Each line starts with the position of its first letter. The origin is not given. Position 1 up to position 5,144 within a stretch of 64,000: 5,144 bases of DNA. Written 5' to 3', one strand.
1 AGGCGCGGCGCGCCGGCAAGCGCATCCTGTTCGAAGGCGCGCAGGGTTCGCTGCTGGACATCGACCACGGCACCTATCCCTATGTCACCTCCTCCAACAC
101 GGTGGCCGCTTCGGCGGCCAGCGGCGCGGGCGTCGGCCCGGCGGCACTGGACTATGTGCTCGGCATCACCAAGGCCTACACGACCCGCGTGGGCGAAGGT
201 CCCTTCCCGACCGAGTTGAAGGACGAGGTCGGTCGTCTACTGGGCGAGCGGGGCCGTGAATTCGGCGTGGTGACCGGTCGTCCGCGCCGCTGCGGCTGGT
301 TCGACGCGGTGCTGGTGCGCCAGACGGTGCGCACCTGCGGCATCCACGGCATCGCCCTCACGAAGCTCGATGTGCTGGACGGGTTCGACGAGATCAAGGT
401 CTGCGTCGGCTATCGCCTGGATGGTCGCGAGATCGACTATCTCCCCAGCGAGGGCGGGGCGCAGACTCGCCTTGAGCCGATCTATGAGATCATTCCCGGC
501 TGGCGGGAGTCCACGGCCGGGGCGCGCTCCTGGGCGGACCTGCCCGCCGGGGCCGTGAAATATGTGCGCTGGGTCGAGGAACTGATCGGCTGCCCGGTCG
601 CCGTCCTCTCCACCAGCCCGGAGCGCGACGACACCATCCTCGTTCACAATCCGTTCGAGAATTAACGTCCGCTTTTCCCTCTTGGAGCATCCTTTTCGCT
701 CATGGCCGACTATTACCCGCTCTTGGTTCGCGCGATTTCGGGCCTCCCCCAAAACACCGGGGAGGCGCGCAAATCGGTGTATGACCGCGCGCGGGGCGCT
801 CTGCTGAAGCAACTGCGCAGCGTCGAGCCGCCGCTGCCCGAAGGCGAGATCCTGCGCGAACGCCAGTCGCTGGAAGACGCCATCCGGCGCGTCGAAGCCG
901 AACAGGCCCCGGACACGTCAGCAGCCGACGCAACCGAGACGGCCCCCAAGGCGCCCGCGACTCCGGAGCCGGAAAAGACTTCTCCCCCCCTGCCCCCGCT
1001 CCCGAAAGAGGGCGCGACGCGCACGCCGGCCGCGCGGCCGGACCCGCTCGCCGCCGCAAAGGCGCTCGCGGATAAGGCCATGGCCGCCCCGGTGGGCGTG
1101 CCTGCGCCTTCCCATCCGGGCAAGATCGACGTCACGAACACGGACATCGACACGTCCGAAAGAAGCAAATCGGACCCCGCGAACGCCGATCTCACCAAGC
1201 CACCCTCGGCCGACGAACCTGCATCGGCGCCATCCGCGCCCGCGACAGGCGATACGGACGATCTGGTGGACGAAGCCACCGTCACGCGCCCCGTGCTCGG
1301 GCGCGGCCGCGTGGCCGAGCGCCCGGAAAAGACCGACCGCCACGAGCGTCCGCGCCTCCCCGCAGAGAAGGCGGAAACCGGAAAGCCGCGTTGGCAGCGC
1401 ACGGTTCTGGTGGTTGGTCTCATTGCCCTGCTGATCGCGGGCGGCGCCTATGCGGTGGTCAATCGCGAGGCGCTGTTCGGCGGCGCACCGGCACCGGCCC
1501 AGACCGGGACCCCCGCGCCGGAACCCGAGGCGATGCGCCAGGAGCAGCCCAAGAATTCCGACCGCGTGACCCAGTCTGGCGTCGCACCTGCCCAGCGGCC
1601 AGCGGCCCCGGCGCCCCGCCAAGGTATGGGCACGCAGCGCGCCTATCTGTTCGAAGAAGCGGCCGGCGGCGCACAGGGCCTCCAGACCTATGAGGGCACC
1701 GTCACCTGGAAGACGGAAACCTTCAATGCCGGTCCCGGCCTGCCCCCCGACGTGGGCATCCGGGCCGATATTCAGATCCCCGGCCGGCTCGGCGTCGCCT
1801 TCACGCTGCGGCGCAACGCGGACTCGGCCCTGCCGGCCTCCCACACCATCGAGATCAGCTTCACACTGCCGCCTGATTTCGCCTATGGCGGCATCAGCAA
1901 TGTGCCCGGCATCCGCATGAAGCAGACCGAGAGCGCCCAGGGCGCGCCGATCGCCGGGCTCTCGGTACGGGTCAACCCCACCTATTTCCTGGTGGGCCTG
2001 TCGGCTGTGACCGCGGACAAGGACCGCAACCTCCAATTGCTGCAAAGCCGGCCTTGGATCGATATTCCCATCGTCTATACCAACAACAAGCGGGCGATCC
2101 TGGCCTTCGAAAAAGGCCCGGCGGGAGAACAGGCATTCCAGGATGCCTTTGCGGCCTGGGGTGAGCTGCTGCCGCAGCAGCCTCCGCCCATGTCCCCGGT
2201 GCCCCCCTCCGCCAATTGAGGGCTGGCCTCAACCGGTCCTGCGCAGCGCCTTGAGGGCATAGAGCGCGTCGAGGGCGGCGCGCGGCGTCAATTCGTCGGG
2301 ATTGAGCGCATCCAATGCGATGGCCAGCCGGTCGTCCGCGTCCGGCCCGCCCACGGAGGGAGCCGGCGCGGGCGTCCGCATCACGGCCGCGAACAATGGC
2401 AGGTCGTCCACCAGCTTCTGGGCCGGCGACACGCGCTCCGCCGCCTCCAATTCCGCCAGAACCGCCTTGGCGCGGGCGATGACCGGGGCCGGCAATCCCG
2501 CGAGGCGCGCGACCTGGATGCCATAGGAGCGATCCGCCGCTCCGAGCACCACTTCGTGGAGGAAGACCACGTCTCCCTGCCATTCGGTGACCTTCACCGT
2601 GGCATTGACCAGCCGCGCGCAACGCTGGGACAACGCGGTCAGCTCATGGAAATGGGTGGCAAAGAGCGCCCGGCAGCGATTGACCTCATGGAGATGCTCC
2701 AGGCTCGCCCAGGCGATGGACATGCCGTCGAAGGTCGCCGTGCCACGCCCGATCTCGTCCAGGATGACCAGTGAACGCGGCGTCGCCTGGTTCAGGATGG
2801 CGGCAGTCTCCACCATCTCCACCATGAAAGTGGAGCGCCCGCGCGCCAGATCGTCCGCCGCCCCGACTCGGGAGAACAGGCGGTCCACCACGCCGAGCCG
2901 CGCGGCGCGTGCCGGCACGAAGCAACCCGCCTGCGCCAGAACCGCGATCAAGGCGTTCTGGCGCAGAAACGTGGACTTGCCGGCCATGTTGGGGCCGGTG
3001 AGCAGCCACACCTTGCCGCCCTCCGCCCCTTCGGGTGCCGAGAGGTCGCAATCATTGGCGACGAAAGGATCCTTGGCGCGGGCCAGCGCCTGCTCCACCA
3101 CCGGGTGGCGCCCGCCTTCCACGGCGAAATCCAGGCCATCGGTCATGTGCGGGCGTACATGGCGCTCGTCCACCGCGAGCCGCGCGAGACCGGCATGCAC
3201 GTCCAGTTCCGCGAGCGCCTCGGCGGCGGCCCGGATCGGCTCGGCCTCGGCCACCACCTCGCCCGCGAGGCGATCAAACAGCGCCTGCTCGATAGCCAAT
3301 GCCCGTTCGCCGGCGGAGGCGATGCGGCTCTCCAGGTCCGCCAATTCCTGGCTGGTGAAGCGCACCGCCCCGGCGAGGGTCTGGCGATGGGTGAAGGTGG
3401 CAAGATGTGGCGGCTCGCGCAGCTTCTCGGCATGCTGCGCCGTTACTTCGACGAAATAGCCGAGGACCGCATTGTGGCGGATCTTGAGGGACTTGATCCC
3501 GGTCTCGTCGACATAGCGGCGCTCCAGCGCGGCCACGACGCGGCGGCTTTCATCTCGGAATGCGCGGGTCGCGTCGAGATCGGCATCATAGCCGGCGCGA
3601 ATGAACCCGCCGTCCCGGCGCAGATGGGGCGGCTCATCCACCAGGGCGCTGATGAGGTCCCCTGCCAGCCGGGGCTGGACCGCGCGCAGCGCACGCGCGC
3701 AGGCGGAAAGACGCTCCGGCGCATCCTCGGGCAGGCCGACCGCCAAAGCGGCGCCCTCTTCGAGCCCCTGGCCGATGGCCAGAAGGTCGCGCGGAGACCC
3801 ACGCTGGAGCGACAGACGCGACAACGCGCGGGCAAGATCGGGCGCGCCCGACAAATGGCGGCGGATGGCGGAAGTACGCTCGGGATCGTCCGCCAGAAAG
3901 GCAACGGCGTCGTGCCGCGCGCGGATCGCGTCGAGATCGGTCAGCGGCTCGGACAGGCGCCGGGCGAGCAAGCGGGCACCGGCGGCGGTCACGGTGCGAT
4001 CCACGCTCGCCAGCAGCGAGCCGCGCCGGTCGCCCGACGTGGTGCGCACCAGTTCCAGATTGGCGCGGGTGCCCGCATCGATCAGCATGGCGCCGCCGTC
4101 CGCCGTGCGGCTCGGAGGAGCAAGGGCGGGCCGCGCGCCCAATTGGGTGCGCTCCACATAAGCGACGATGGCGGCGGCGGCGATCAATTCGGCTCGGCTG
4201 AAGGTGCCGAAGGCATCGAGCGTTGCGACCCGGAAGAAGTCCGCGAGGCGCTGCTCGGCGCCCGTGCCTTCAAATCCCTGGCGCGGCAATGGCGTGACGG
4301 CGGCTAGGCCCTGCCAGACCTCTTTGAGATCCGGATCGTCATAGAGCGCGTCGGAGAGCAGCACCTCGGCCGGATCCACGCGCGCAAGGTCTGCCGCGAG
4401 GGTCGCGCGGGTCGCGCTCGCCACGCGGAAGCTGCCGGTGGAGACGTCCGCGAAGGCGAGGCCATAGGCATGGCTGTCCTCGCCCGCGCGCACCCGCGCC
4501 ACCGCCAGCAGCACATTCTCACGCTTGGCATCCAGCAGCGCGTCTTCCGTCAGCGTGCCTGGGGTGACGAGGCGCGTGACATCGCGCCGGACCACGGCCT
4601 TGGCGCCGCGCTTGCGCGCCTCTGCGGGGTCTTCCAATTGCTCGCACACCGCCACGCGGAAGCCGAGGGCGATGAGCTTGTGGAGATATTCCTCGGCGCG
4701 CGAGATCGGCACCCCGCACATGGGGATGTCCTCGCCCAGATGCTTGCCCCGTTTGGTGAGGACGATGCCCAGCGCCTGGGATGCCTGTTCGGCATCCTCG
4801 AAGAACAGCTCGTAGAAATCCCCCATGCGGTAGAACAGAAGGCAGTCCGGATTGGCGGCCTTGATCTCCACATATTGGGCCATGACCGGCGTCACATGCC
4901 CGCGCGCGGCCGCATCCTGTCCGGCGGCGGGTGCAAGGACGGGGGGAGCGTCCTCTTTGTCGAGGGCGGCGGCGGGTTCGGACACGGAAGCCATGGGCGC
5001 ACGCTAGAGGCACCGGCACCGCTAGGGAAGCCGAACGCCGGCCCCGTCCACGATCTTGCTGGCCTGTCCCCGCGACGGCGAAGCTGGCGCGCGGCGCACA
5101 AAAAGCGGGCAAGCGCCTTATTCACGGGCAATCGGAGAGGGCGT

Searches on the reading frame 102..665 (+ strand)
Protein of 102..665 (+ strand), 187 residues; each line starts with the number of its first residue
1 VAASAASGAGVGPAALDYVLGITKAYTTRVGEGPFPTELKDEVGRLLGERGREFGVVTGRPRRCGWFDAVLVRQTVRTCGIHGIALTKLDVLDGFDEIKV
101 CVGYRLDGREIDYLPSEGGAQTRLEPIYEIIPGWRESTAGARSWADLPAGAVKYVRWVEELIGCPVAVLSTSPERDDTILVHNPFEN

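Call 43: search_protein_families(library=pfam, proteins=[window:102-665:+])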
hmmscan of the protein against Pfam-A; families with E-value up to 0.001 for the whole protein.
window:102-665:+ (187 aa): 1 family
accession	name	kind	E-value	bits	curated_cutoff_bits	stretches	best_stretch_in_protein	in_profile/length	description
PF00709.27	Adenylsucc_synt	-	2.1e-72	244.6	27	1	2-179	239-416/416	Adenylosuccinate synthetase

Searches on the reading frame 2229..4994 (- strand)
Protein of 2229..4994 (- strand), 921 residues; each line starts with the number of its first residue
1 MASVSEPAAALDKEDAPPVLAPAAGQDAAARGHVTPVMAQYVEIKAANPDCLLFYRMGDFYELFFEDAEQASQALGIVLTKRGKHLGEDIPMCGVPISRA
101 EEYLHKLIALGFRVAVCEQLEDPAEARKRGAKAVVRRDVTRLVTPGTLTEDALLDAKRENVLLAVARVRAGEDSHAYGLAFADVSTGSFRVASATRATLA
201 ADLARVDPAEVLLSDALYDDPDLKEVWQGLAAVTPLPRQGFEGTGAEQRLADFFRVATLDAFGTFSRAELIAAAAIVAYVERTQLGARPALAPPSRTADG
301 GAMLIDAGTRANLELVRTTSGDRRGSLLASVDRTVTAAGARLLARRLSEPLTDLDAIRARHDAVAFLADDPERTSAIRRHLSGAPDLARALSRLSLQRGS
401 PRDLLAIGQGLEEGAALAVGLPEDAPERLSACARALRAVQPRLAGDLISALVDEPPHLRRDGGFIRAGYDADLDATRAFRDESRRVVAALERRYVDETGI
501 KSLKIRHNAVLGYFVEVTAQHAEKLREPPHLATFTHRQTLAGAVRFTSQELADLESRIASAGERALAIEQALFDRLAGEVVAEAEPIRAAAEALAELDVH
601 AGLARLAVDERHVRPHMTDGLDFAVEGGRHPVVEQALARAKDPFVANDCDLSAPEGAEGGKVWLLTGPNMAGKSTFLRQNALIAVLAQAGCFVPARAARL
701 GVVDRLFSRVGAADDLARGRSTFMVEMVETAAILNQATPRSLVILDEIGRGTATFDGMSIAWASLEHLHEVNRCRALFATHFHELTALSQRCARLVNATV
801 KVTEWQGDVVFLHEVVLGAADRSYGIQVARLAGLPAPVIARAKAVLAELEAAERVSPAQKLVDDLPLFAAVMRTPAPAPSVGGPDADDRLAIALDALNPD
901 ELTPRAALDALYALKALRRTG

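Call 40: search_protein_families(library=pfam, proteins=[window:2229-4994:-])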
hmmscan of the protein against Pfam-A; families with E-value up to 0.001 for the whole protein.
window:2229-4994:- (921 aa): 5 families
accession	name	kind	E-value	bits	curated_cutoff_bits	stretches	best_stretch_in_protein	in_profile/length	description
PF00488.27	MutS_V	-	6.7e-84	281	30.2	1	663-850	1-188/188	MutS domain V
PF05192.23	MutS_III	-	2.3e-45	155.8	34.1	1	309-604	2-194/194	MutS domain III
PF01624.25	MutS_I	-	1.5e-41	141.6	20.6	1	35-151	1-112/113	MutS domain I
PF05188.22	MutS_II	-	3e-23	83.1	25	1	160-289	1-130/133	MutS domain II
PF05190.23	MutS_IV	-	3.4e-21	75.8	22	1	468-563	1-91/92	MutS family domain IV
